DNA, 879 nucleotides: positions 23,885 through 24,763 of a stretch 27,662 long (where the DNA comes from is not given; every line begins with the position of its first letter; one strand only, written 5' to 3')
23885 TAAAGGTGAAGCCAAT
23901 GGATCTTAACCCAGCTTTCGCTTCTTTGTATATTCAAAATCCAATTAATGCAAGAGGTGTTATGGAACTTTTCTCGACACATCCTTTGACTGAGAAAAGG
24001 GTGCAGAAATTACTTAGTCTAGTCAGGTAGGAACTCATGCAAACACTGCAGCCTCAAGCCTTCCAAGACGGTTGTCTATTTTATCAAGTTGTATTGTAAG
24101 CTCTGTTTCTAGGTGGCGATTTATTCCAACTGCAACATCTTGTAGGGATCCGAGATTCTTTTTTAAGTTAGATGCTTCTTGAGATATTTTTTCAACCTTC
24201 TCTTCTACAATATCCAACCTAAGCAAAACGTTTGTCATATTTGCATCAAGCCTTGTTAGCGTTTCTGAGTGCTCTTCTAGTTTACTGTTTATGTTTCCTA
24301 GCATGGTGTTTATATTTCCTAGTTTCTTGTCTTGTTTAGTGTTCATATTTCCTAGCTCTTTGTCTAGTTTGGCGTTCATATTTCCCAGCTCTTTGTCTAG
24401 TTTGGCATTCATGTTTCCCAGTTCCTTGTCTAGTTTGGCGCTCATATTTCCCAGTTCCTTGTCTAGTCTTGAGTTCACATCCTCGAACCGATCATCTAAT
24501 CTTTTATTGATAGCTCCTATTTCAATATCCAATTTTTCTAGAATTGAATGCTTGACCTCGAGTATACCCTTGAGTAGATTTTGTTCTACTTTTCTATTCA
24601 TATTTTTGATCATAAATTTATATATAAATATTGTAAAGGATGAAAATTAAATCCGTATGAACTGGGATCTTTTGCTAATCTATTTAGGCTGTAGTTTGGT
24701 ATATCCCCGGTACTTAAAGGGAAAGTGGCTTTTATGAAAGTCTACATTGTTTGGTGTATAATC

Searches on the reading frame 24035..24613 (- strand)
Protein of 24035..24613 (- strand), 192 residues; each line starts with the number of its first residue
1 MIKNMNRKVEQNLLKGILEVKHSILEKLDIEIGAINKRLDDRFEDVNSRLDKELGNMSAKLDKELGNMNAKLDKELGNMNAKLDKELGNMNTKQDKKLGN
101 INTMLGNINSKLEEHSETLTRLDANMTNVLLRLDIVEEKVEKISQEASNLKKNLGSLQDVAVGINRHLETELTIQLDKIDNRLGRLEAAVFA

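Call 83: search_protein_families(library=pfam, proteins=[window:24035-24613:-], max_evalue=0.01)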
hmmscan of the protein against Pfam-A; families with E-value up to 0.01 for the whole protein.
window:24035-24613:- (192 aa): 14 families
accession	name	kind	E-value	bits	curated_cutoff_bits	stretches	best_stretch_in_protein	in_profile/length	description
PF01442.23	Apolipoprotein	-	2.2e-10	41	90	2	38-162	30-150/190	Apolipoprotein A1/A4/E domain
PF04513.17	Baculo_PEP_C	-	1.8e-06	28.5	38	1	23-112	31-108/140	Baculovirus polyhedron envelope protein, PEP, C terminus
PF23991.1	DUF7310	-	0.00058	20.7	40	0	116-166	22-72/83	Coiled-coil region of unknown function (DUF7310)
PF13870.11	CCDC113_CCDC96_CC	-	0.0006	20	31.6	1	107-181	53-126/177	CCDC113/CCDC96, coiled-coil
PF07889.17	DUF1664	-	0.00087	19.8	34.6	0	75-158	38-121/124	Protein of unknown function (DUF1664)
PF12495.13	Vip3A_N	-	0.0013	19.2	25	1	54-179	47-165/177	Vegetative insecticide protein 3A N terminal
PF10046.14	BLOC1_2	-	0.002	18.9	33.4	0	136-190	32-81/96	Biogenesis of lysosome-related organelles complex-1 subunit 2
PF25443.1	ANG-1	-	0.0033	18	28.5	0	58-130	9-80/105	ANG-1-like domain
PF02601.20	Exonuc_VII_L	-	0.0041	17.1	35.9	1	69-183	142-259/315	Exonuclease VII, large subunit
PF05377.16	FlaC_arch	-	0.005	17.7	27.8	0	96-130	7-41/55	Flagella accessory protein C (FlaC)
PF13166.12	AAA_13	-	0.0059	15.8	36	1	30-187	297-450/713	AAA domain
PF06705.16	SF-assemblin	-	0.0087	15.9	30.6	0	24-84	42-102/247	SF-assemblin/beta giardin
PF20667.3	Sec10_N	-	0.0091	16.5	27.4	0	88-157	13-82/118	Exocyst complex component Sec10, N-terminal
PF09074.15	Mer2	-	0.0092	16.3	27.7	1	23-133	89-189/193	Mer2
